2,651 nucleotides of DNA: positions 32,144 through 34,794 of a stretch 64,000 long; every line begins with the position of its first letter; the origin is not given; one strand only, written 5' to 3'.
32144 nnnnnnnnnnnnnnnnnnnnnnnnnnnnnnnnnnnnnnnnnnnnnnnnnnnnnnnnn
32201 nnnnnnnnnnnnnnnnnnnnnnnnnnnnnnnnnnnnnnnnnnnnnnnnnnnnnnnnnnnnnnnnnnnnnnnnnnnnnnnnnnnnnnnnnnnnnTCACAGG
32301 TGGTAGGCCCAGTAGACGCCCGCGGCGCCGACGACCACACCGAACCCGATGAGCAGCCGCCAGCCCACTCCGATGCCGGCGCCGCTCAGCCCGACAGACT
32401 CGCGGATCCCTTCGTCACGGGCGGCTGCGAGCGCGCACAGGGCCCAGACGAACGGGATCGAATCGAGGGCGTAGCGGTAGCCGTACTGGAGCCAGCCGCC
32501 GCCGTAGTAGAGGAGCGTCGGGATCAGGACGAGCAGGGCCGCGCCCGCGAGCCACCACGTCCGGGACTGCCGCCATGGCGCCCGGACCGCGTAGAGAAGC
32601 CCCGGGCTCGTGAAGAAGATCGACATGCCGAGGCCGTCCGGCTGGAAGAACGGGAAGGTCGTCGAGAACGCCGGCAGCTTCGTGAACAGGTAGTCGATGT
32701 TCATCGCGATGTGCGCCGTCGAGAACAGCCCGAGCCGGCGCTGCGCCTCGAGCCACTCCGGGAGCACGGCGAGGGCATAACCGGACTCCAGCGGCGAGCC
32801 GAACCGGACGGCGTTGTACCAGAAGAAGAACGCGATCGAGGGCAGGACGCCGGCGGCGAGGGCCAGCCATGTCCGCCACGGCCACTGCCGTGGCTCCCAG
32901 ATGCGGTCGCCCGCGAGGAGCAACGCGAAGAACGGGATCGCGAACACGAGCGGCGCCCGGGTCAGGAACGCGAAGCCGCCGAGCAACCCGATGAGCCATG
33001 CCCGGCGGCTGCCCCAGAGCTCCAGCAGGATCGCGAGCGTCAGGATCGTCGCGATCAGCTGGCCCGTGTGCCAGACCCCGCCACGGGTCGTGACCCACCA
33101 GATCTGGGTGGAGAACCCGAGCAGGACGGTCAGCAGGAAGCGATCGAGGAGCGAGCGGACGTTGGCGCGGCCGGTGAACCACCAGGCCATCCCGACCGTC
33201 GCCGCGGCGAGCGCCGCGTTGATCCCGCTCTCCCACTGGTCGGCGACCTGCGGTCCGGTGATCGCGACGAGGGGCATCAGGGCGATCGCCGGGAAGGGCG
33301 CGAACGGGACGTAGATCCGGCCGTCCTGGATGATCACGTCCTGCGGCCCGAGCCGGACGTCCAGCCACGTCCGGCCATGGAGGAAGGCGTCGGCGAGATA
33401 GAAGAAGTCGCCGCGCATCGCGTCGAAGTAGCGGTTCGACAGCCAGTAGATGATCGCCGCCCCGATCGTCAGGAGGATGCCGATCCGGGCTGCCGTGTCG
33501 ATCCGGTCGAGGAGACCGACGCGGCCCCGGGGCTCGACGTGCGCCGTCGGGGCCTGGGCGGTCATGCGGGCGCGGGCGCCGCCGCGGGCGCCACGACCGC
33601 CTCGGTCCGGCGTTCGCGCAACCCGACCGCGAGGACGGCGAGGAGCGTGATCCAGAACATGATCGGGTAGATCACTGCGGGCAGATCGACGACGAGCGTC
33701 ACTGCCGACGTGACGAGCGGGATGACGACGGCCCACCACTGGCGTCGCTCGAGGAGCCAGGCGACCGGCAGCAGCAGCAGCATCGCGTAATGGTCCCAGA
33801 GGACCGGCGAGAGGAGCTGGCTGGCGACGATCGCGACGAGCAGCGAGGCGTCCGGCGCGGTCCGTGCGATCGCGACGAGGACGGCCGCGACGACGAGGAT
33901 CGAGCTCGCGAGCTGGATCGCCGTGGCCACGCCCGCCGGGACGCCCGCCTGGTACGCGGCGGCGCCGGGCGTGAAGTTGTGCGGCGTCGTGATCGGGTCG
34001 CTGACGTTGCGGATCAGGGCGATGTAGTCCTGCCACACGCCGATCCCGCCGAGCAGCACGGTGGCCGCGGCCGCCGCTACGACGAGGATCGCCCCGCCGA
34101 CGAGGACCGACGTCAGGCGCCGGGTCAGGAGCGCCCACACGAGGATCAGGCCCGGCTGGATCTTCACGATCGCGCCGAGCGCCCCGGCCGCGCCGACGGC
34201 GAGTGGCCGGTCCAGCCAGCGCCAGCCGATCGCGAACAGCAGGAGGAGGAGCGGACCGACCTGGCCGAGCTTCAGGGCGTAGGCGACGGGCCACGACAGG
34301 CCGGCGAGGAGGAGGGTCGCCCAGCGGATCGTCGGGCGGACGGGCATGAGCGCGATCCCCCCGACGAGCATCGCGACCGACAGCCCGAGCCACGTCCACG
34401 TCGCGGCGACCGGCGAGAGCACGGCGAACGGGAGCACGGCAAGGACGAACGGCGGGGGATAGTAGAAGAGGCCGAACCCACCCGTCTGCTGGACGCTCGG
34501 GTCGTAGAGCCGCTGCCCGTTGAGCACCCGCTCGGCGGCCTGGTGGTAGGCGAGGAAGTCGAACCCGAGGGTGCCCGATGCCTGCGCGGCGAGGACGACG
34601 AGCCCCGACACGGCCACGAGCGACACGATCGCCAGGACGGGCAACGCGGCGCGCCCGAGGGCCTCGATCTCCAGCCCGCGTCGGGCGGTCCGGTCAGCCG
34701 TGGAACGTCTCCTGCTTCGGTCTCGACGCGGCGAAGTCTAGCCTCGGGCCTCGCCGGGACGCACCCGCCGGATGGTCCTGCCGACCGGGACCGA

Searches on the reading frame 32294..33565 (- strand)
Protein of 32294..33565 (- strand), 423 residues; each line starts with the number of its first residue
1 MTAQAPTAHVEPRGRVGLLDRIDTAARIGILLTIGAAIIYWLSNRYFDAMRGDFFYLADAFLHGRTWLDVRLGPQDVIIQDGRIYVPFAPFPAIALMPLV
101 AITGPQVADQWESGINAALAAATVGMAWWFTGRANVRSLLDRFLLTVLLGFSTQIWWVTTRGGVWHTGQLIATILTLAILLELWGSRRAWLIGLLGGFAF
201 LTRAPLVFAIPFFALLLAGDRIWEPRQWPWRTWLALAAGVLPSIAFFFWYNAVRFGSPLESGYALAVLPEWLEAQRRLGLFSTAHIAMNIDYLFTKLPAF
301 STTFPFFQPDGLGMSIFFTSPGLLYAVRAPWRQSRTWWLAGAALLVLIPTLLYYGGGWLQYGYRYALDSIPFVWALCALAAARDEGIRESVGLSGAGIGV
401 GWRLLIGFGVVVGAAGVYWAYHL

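Call 21: search_protein_families(library=ncbifam, proteins=[window:32294-33565:-], max_evalue=0.1)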
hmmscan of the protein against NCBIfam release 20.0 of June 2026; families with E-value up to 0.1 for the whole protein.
window:32294-33565:- (423 aa): 1 family
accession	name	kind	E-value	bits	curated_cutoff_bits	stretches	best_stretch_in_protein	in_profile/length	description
NF047440.1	LA3751_2_3_fam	subfamily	0.0037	16.1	200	1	77-378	70-352/460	LA_3751/LA_3752 family putative glycosyltransferase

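Call 29: search_solved_structures(query=A1, max_evalue=10, show_alignments=1)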
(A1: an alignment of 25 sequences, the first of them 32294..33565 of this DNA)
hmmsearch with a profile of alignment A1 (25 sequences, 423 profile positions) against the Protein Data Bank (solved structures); distinct sequences matched with E-value up to 10: 0.

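Call 34: find_homologous_proteins(query=window:32294-33565:-, max_evalue=0.00001)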
Query window:32294-33565:- (423 aa): 1762 proteins with E <= 0.00001 among 8000 candidates; the best 120 are listed.
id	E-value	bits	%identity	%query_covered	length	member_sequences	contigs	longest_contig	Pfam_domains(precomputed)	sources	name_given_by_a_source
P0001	6.1e-280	947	100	100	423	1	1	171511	-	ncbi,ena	-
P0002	4.4e-274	927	97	100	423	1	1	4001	-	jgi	jgi:hypothetical protein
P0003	1.0e-265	900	95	100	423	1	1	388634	-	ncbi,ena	-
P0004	7.5e-258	874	91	100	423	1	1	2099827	-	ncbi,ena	-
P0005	2.9e-242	823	86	100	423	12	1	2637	-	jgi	-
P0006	2.9e-240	816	85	100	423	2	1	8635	-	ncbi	ncbi:MAG TPA: hypothetical protein VH440_05940 [Candidatus Limnocylindrales bacterium]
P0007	4.3e-239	812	85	100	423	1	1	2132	-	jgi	jgi:hypothetical protein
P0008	1.3e-237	807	86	97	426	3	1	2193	-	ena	-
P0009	5.9e-224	762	80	100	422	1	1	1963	-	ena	-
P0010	9.8e-224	761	82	97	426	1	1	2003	-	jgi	-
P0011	1.0e-222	758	79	100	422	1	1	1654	-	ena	-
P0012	2.5e-222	757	79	100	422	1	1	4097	-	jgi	jgi:hypothetical protein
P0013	2.5e-222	757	79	100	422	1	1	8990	-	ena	-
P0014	3.3e-222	756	80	100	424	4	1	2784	-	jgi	-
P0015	3.6e-222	756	79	100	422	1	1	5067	-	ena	-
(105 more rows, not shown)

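Call 35: find_encoding_contigs(protein=P0001, flank=10000, max_places=3)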
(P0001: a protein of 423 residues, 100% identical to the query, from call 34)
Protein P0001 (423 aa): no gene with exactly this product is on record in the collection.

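Call 47: predict_structure(alignment_id=A4)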
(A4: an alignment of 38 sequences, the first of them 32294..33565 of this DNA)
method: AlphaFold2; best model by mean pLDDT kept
length: 423 residues; sequences in the alignment: 38
mean_pLDDT: 78.5   pTM: 0.84
mean pLDDT of the five models: 78.5, 76.3, 75.4, 72.1, 71.1
residues with pLDDT >= 90: 161; 70-90: 144; 50-70: 82; < 50: 36
segments of 3 or more residues with pLDDT < 50: 1-19, 157-162, 355-362
pLDDT, mean of each block of 10 residues (from residue 1): 34 41 80 85 61 72 78 58 69 84 82 79 93 94 94 57 64 95 95 96 89 95 92 97 91 76 56 65 73 76 65 73 96 95 89 53 68 97 95 92 94 71 51
secondary structure, 60 per line:
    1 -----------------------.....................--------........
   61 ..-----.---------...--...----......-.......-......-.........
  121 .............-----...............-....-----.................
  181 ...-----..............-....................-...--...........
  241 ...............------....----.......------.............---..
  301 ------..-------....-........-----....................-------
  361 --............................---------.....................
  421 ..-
elements in order: H24-44 H53-62 E78-80 E83-85 H90-95 H97-103 H105-110 H112-133 H139-153 H155-158 H164-183 H189-202 H204-223 H230-255 H262-265 H270-276 H283-295 H316-319 H321-328 H334-353 H363-390 H400-422
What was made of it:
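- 32294..33565 (-): Second orphan GT-C family (423 aa); part of the conserved core. The AF2 model has pLDDT 78.5 (call 47).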

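Call 51: fold_search(model_id=the predicted structure, library=pdb)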
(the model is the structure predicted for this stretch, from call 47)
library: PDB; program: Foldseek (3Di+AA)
matches with E <= 10: 234; with E <= 0.001: 0
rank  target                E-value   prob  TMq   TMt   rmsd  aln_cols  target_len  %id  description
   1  9s6t_A                1.1e-03  1.00  0.48  0.44   7.8       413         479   13  Ternary cryo-EM structure of chicken ALG12 with Dol25-PP-GlcNAc2Man7, Dol25-P-Man, and Fab (released 2026-03-18)
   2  7e9s_A                5.6e-03  0.90  0.26  0.16  15.5       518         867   14  Archaeal oligosaccharyltransferase AglB from Archaeoglobus fulgidus in complex with an inhibitory peptide and a dolich (released 2021-09-08)
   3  3wak                  5.8e-03  1.00  0.46  0.26  12.2       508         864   14  Crystal structure of the Archaeoglobus fulgidus oligosaccharyltransferase (O29867_ARCFU) in the apo form (released 2013-10-30)
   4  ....                  1.2e-02  0.98  0.34  0.37  12.6       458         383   16  Product-Bound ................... PimE (released 2025-06-25)
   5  9ub7_B                1.3e-02  0.99  0.36  0.38  16.4       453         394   11  Structure of glycosylphosphatidylinositol transamidase,state 1 (released 2026-04-08)
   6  5ezm                  1.7e-02  1.00  0.45  0.38   6.8       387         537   13  Crystal Structure of ArnT from Cupriavidus metallidurans in the apo state (released 2016-02-17)
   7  5gmy_A                2.0e-02  0.99  0.38  0.22  14.9       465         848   13  Crystal structure of the Archaeoglobus fulgidus oligosaccharyltransferase (O29867_ARCFU) tethered with an acceptor pep (released 2017-02-01)
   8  5f15                  2.9e-02  1.00  0.45  0.37   7.2       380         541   16  Crystal Structure of ArnT from Cupriavidus metallidurans bound to Undecaprenyl phosphate (released 2016-02-17)
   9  9s6r_A                3.7e-02  0.95  0.34  0.37  15.2       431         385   10  Ternary cryo-EM structure of yeast ALG3 with Dol25-PP-GlcNAc2Man5, Dol25-P-Man, and Fab (released 2026-03-18)
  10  3waj                  4.0e-02  0.99  0.45  0.27  12.7       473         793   13  Crystal structure of the Archaeoglobus fulgidus oligosaccharyltransferase (O29867_ARCFU) complex with Zn and sulfate (released 2013-10-30)
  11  6p25_A                5.9e-02  1.00  0.35  0.22   6.0       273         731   13  Structure of S. cerevisiae protein O-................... Pmt1-Pmt2 complex bound to the sugar donor and a peptide acce (released 2019-07-10)
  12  7bx8_A                1.0e-01  0.96  0.43  0.21  12.1       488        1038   15  Mycobacterium smegmatis arabinosyltransferase complex EmbB2-AcpM2 in symmetric "resting state" (released 2020-05-27)
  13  6p25_B                1.1e-01  0.99  0.36  0.23   5.4       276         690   13  Structure of S. cerevisiae protein O-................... Pmt1-Pmt2 complex bound to the sugar donor and a peptide acce (released 2019-07-10)
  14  6wbx                  1.2e-01  0.87  0.38  0.16  13.2       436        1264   14  Single-Particle Cryo-EM Structure of Arabinofuranosyltransferase AftD from Mycobacteria, Mutant R1389S Class 1 (released 2020-05-13)
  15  8imx_U                1.2e-01  0.95  0.42  0.42  13.0       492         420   10  Cryo-EM structure of GPI-T with a chimeric GPI-anchored protein (released 2023-08-16)
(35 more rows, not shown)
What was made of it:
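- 32294..33565 (-): The top 16 Foldseek matches are all GT-C-fold proteins (ALG12 at 1.1e-3, AglB, PimE, ArnT; TM-score about 0.45) (call 51).
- On GT-C fold superfamily, for the two orphan families: 32294-33565 is weaker: pLDDT 78.5, best E = 1.1e-3, TM-score 0.45-0.48, and the top 16 matches are all GT-C-fold proteins (calls 47, 51).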

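Call 57: search_protein_families(library=pfam, proteins=[window:32294-33565:-], max_evalue=1)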
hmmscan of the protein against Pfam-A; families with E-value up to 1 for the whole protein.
window:32294-33565:- (423 aa): 0 families

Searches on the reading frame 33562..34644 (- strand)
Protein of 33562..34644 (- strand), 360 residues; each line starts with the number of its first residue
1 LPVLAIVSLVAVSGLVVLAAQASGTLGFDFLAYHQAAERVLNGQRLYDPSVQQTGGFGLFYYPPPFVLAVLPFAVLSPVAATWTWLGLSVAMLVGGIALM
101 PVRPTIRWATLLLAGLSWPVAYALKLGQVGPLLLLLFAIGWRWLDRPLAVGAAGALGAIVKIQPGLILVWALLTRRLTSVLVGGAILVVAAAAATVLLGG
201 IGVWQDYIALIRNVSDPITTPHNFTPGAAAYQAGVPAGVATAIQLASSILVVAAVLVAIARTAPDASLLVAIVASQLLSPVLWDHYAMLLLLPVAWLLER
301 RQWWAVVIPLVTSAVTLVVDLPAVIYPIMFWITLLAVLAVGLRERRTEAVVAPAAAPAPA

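Call 10: search_protein_families(library=pfam, proteins=[window:33562-34644:-], max_evalue=0.01)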
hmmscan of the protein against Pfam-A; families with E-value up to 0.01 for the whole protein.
window:33562-34644:- (360 aa): 1 family
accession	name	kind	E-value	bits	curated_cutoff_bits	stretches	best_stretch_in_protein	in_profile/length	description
PF09594.16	GT87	-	1e-20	75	25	1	60-280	1-237/237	Glycosyltransferase family 87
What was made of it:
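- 33562..34644 (-): GT87a, PimE-like GT-C; anchor of the conserved core. Pfam GT87 scores 75 bits (call 10).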

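Call 15: find_related_loci(query=window:33562-34644:-, collection=genome_contigs, flank=10000)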
Query window:33562-34644:- (360 aa) in genome_contigs; peptide patterns used: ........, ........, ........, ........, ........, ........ (x = any residue, [..] = any of these).
204 stretches matched a pattern; 100 encode a relative of the query (tblastn E <= 1e-3); the best 80 are kept; 80 distinct loci.
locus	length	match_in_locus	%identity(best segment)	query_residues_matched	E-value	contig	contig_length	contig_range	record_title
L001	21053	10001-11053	87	1-351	1e-160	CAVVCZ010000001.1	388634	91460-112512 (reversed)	MAG: uncultured Chloroflexia bacterium isolate MFD02242.bin.1.368 genome assembly, contig: contig_1147, whole genome sho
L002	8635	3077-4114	83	1-346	8e-160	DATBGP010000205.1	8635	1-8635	MAG TPA_asm: Candidatus Limnocylindrales bacterium isolate SMAG_U3840 k141_2443659, whole genome shotgun sequence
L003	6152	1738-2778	74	1-347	1e-143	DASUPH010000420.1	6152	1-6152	MAG TPA_asm: Candidatus Limnocylindrales bacterium isolate SMAG_U1649 k141_622354, whole genome shotgun sequence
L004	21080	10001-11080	74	1-360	8e-138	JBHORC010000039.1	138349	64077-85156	MAG: Chloroflexota bacterium isolate A0_4 coassembly_Ak141_605001, whole genome shotgun sequence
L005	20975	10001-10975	69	19-344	2e-131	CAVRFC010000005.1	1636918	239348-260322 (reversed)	MAG: uncultured Chloroflexia bacterium isolate MFD04850.bin.2.95 genome assembly, contig: contig_5478, whole genome shot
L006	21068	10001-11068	66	1-357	1e-130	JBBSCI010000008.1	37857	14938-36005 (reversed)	MAG: Candidatus Limnocylindrales bacterium isolate metawrap_la6_14 metawrap_la6_14_K_1757764_L_37857_cov_9.0000, whole g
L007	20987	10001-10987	67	16-345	3e-129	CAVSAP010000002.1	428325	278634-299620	MAG: uncultured Chloroflexia bacterium isolate MFD05747.bin.2.90 genome assembly, contig: contig_12322, whole genome sho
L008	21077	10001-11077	65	1-360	4e-129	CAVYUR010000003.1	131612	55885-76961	MAG: uncultured Chloroflexia bacterium isolate MFD04935.bin.2.65 genome assembly, contig: contig_29170, whole genome sho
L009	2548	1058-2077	66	9-349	1e-132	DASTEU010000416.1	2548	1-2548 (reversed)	MAG TPA_asm: Candidatus Limnocylindrales bacterium isolate SMAG_U855 k141_1382488, whole genome shotgun sequence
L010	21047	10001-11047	67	1-351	6e-124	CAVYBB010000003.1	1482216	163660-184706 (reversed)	MAG: uncultured Chloroflexia bacterium isolate MFD04944.bin.2.224 genome assembly, contig: contig_18430, whole genome sh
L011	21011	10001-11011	60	15-354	3e-115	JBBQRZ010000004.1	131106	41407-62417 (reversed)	MAG: Candidatus Limnocylindrales bacterium isolate Co_metawrap_1718 Cmw_1718_k141_318617_length_131106_cov_10.5734, whol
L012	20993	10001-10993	62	23-354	5e-115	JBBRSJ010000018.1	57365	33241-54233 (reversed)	MAG: Candidatus Limnocylindrales bacterium isolate La2_metabat2.049 La2_metabat2.049_K_126683L57365_cov_93.4827, whole g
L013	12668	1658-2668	57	1-341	2e-114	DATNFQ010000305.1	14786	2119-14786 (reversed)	MAG TPA_asm: Patescibacteria group bacterium isolate SMAG_U11299 k141_4024506, whole genome shotgun sequence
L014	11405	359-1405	58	1-354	4e-114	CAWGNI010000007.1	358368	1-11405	MAG: uncultured Chloroflexia bacterium isolate MFD05684.bin.2.219 genome assembly, contig: contig_30756, whole genome sh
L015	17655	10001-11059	57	1-359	4e-113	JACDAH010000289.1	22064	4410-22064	MAG: Chloroflexota bacterium isolate MGR_bin251 SD2897-2912_k127_2105139, whole genome shotgun sequence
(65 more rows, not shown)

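Call 72: search_protein_families(library=ncbifam, proteins=[L004:14140-16773:+], max_evalue=0.00001)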
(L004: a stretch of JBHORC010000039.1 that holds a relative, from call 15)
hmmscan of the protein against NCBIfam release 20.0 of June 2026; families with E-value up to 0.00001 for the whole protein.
L004:14140-16773:+ (878 aa): 4 families
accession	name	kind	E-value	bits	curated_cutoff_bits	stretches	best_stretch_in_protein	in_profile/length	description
NF037959.1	MFS_SpdSyn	subfamily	6.8e-31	107.5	40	2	109-310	2-198/480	fused MFS/spermidine synthase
NF002956.0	PRK03612.1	equivalog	8.4e-26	90.4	472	2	95-297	17-202/522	polyamine aminopropyltransferase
TIGR00417.1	speE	equivalog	7e-08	32.1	249.55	1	612-760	61-210/271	spermidine synthase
NF002010.0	PRK00811.1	equivalog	2e-07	30.6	260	1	649-760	106-217/287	polyamine aminopropyltransferase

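Call 78: search_solved_structures(query=window:33562-34644:-, max_evalue=1, show_alignments=2)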
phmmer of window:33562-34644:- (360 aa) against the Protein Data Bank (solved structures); distinct sequences matched with E-value up to 1: 0.

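Call 81: search_solved_structures(query=A8, max_evalue=1, show_alignments=1)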
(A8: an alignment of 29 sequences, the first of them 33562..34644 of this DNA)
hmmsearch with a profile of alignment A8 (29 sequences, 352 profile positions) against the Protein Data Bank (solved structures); distinct sequences matched with E-value up to 1: 3.
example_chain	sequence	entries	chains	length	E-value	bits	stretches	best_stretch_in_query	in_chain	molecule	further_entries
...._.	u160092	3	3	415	1.8e-14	56.8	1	25-301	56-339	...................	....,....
7uzq_J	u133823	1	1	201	0.31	13.3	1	201-258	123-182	Ankyrin-1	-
4rly_A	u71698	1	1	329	0.55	12.5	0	196-244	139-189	Nav1.2 - AnkB chimera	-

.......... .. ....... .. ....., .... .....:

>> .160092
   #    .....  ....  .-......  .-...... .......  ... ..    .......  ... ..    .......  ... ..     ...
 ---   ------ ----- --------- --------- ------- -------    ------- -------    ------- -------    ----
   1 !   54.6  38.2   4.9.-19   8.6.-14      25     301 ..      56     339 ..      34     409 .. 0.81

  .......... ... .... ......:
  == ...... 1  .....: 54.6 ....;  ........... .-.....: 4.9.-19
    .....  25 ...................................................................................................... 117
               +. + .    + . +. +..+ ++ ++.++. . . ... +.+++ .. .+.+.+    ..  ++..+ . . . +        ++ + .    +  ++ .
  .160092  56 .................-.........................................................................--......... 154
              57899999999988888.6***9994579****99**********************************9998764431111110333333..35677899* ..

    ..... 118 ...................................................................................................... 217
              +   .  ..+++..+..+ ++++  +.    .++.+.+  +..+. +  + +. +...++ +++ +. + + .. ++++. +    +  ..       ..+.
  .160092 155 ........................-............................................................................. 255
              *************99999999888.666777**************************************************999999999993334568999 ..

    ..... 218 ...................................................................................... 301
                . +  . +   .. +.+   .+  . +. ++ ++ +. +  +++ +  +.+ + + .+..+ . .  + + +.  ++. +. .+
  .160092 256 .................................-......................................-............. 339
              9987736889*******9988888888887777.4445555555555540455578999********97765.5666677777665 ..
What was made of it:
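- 33562..34644 (-): The family profile hits PimE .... at 1.8e-14 with the catalytic residues aligned (call 81).
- On GT87 / Pfam PF09594 (PimE-type polyprenyl-P-mannose-dependent GT-C): The profile alignment to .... places window D29, Y33, Q129 and K161 on PimE D58, Y62, Q163 and K195, and W-D-H on W319 and H321 (call 81).
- Closest known: Mycobacterial/corynebacterial PIM-LM-LAM. Same: The GT87a profile aligns to PimE with its catalytic residues kept (call 81).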
